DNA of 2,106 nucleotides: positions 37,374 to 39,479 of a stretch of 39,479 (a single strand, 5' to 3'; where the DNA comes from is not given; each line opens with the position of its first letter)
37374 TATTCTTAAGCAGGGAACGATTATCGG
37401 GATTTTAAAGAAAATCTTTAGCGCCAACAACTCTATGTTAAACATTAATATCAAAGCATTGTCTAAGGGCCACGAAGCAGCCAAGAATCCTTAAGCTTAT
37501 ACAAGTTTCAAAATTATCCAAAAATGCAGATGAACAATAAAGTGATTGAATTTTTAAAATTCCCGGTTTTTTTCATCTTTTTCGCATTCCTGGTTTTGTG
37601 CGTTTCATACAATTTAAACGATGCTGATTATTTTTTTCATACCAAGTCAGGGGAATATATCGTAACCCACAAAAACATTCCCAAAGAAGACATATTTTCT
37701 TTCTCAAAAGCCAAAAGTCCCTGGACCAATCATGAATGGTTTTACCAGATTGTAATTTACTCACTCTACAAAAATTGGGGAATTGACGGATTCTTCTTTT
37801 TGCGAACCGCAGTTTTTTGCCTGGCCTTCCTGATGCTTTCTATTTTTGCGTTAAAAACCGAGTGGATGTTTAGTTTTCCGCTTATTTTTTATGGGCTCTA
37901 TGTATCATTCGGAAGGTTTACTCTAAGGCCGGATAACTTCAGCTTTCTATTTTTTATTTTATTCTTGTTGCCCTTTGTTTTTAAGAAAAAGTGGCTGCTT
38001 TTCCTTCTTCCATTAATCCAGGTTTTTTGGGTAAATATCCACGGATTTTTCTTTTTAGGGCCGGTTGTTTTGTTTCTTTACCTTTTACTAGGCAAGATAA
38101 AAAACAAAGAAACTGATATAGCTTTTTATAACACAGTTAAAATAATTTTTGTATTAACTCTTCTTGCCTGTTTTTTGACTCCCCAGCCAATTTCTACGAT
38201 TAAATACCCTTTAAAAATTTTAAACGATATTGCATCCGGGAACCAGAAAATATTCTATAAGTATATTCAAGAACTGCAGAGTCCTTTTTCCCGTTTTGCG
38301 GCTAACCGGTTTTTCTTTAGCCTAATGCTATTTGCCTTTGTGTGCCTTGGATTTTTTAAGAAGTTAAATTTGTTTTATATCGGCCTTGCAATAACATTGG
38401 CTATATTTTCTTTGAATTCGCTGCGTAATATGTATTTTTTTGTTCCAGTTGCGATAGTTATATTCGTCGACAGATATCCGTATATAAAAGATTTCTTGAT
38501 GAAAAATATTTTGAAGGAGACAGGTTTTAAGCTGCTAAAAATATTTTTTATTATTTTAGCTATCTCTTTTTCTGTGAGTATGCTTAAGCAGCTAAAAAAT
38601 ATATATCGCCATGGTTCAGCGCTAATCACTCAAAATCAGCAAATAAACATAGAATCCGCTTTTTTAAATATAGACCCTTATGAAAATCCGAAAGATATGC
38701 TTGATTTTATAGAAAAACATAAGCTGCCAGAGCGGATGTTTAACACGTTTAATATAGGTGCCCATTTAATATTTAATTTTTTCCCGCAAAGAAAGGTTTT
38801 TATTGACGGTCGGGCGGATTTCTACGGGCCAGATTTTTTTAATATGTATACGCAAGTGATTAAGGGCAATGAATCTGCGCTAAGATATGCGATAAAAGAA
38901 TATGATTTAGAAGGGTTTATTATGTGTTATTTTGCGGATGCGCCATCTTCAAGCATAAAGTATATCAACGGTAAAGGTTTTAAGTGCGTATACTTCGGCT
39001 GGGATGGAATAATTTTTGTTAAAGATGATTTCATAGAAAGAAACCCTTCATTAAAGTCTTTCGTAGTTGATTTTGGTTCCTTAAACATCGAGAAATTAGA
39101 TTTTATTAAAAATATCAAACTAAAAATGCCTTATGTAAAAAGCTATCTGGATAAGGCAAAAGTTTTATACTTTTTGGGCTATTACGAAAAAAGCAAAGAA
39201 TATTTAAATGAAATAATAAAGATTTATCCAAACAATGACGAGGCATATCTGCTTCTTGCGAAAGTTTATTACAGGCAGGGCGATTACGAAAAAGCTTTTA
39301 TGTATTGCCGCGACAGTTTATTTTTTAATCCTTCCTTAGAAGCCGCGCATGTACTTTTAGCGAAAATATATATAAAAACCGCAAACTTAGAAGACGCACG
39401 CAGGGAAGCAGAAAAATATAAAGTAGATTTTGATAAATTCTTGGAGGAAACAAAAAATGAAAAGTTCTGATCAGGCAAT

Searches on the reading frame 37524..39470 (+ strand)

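Call 6: search_protein_families(library=pfam, proteins=[window:37524-39470:+], max_evalue=0.01)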
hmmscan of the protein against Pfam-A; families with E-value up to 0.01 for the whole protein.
window:37524-39470:+ (648 aa): 16 families
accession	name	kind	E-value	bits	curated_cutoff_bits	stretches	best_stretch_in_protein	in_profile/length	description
PF14559.12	TPR_19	-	7e-10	39.5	25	1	554-591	7-44/68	Tetratricopeptide repeat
PF13181.12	TPR_8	-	7.6e-10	38.6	25.7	1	539-571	2-34/34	Tetratricopeptide repeat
PF12895.13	ANAPC3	-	3.1e-09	37.4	27.2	1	567-628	18-78/82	Anaphase-promoting complex, cyclosome, subunit 3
PF07719.23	TPR_2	-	3.1e-09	36.7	27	1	540-571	3-34/34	Tetratricopeptide repeat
PF13428.12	TPR_14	-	8.4e-09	35.7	23.5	2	540-580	3-43/44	Tetratricopeptide repeat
PF25060.1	ARM_TT21_2nd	-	1.8e-07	31.4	27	1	556-618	206-268/270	Tetratricopeptide repeat protein 21 second ARM domain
PF13431.12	TPR_17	-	1.6e-06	28.4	24.4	1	561-591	2-32/34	Tetratricopeptide repeat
PF13432.12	TPR_16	-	3.8e-06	27.7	32.7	1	542-599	1-58/65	Tetratricopeptide repeat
PF13424.12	TPR_12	-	1.2e-05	25.8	30.1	1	541-597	6-70/77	Tetratricopeptide repeat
PF00515.34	TPR_1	-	2e-05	24.6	27.8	1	573-604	2-33/34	Tetratricopeptide repeat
PF13174.12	TPR_6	-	0.0001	23.2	26.3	0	573-594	1-22/33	Tetratricopeptide repeat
PF14853.12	Fis1_TPR_C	-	0.0005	20.7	25.3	0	551-579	14-42/53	Fis1 C-terminal tetratricopeptide repeat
PF25062.1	ARM_TT21_N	-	0.00081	19.6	40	1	539-640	101-202/222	Tetratricopeptide repeat protein 21 N-terminal ARM repeat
PF13414.12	TPR_11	-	0.0024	18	26.8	1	547-586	3-42/42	TPR repeat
PF25063.1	ARM_TT21_C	-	0.0046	17.3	35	1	531-628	48-151/209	Tetratricopeptide repeat protein 21 C-terminal ARM domain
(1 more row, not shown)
